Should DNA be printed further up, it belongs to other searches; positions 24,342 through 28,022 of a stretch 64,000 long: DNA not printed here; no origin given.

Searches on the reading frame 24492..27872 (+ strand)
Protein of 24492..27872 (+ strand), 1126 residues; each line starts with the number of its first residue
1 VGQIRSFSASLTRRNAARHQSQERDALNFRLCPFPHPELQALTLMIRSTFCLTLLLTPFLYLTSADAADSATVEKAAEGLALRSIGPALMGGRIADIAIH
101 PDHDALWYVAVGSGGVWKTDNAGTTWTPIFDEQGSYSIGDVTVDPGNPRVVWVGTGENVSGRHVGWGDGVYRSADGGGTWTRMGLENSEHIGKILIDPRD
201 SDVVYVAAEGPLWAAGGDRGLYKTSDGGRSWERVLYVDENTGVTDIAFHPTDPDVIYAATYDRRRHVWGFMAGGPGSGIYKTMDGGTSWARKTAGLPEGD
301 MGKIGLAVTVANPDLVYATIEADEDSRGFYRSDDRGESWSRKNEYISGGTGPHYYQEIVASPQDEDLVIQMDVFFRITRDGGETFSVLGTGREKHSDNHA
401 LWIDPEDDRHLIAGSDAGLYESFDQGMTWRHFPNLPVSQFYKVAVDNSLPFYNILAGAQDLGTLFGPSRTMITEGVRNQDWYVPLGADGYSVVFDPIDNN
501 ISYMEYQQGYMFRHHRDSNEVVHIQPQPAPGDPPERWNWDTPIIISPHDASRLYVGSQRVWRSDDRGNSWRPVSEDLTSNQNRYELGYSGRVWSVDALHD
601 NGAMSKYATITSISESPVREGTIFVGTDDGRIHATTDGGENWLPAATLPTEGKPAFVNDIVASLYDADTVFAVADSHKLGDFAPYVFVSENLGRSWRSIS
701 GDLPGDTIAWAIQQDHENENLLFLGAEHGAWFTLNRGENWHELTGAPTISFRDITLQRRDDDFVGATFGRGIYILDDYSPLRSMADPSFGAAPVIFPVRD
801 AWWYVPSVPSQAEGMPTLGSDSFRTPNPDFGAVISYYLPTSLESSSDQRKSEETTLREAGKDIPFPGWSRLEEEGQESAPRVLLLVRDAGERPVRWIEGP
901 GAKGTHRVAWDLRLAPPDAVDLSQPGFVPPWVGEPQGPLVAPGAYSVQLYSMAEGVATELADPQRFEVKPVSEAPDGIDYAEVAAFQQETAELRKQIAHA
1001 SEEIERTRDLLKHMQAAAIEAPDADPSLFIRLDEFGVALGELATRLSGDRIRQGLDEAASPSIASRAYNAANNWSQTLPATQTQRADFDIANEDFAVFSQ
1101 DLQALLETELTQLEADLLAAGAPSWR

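Call 66: search_protein_families(library=pfam, proteins=[window:24492-27872:+], max_evalue=0.0001)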
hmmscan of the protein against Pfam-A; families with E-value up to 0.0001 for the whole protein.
window:24492-27872:+ (1126 aa): 3 families
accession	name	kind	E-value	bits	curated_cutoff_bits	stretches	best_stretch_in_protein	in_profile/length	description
PF15902.12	Sortilin-Vps10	-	1.1e-32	113.8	33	1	170-290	3-110/446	Sortilin, neurotensin receptor 3,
PF02012.26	BNR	-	2.5e-10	39.2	27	0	330-341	1-12/12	BNR/Asp-box repeat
PF14870.12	PSII_BNR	-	6e-05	22.9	27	0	203-249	239-285/303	Photosynthesis system II assembly factor YCF48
